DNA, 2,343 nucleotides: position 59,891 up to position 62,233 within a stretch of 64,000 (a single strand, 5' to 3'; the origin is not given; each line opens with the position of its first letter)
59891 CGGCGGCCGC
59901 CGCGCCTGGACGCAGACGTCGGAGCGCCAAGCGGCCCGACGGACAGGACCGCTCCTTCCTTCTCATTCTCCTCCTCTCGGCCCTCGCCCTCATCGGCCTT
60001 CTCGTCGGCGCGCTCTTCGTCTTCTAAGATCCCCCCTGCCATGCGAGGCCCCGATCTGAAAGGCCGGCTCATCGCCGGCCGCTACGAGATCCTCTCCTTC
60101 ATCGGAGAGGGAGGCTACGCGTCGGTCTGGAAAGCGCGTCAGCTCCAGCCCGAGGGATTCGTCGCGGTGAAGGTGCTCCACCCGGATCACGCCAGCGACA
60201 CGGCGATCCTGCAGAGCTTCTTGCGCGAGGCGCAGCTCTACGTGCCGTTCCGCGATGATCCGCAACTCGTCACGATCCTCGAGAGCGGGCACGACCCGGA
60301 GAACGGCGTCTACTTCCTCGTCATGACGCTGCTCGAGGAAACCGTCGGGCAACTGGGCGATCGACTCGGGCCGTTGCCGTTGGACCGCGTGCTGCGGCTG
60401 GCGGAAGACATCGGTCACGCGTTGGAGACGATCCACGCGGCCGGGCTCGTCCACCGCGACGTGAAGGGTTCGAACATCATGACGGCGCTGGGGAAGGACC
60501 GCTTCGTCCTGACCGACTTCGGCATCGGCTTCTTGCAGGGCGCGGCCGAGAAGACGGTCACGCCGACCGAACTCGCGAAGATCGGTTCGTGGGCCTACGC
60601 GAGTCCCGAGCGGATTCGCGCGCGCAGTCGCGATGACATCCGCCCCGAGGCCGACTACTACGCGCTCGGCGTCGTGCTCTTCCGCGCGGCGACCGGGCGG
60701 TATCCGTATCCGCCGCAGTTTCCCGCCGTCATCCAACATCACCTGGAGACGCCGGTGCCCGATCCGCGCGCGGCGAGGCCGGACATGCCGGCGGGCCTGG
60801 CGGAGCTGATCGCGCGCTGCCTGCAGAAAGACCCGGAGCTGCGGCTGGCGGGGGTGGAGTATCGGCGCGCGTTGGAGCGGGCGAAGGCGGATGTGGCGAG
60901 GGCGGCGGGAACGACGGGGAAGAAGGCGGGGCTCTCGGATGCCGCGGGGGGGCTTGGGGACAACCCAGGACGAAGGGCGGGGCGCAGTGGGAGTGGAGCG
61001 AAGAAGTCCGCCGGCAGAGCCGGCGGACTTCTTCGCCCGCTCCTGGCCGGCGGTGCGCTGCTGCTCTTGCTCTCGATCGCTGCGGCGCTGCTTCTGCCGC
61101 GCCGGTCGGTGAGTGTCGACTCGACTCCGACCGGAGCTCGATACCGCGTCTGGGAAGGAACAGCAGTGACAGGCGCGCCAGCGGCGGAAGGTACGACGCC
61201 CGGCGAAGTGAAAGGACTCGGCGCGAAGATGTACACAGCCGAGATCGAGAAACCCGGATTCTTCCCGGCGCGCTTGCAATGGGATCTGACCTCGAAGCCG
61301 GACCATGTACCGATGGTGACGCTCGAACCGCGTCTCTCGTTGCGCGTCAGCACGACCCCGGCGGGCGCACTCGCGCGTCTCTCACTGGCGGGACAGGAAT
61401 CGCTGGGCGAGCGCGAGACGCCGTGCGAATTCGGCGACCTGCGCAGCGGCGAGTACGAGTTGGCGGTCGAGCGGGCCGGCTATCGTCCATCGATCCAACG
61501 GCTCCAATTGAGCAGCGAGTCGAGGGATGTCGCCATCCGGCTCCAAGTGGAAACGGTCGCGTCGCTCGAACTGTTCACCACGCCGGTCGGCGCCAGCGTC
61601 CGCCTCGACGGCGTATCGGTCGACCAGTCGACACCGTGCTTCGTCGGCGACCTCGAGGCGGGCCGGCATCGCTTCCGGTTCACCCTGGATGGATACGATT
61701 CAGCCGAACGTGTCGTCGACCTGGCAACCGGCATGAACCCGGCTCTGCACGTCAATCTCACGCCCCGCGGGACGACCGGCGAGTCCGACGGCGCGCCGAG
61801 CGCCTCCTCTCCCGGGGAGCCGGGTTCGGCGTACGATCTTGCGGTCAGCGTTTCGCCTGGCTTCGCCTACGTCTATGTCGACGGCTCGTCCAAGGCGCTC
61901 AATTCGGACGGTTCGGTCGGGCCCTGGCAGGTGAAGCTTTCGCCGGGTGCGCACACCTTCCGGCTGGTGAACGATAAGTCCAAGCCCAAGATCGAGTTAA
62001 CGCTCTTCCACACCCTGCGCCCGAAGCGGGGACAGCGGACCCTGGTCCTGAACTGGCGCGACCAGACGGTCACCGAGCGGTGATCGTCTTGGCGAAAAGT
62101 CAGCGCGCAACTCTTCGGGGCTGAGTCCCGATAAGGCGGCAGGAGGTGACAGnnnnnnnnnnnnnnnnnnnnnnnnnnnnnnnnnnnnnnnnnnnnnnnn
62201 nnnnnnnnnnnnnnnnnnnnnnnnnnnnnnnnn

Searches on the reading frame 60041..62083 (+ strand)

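Call 64: search_protein_families(library=ncbifam, proteins=[window:60041-62083:+], max_evalue=0.00001)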
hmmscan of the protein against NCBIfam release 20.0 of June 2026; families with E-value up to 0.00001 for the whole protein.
window:60041-62083:+ (680 aa): 11 families
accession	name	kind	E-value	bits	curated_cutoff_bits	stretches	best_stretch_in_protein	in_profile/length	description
NF033483.0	PknB_PASTA_kin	equivalog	1.6e-54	185.9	450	1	8-282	2-269/563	Stk1 family PASTA domain-containing Ser/Thr kinase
NF052427.1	StpK7MSMEG_1200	equivalog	9.7e-39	133.3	900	1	13-296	7-283/601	serine/threonine protein kinase StpK7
NF047741.1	antiphage_MADS6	equivalog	4.8e-32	111.2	460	2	111-287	295-466/612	methylation-associated defense system protein kinase MAD6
NF053615.1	SerThrKinAfsKStmc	equivalog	2e-22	79.6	1300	1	13-278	13-264/809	protein serine/threonine kinase AfsK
TIGR03903.1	TOMM_kin_cyc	equivalog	2.1e-21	75.6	705.75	1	41-271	6-236/1267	TOMM system kinase/cyclase fusion protein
NF038150.1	lanthi_synth_IV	equivalog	7.3e-21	74.2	650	1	10-288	186-463/851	class IV lanthionine synthetase LanL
NF009651.0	PRK13184.1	equivalog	1.4e-13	49.7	839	1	13-273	2-281/932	serine/threonine-protein kinase PknD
NF033442.0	BREX_PglW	equivalog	1.9e-12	45.8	990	1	7-222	506-709/1391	BREX system serine/threonine kinase PglW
TIGR03724.2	arch_bud32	equivalog_domain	4.8e-07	29.5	125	1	119-171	89-139/193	KEOPS complex kinase/ATPase Bud32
NF038151.1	lanthi_synth_III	equivalog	4.3e-06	25.4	575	1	115-220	336-426/833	class III lanthionine synthetase LanKC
NF011463.0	PRK14879.1-4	equivalog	5.6e-06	25.9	188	1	118-170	117-167/237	Kae1-associated kinase Bud32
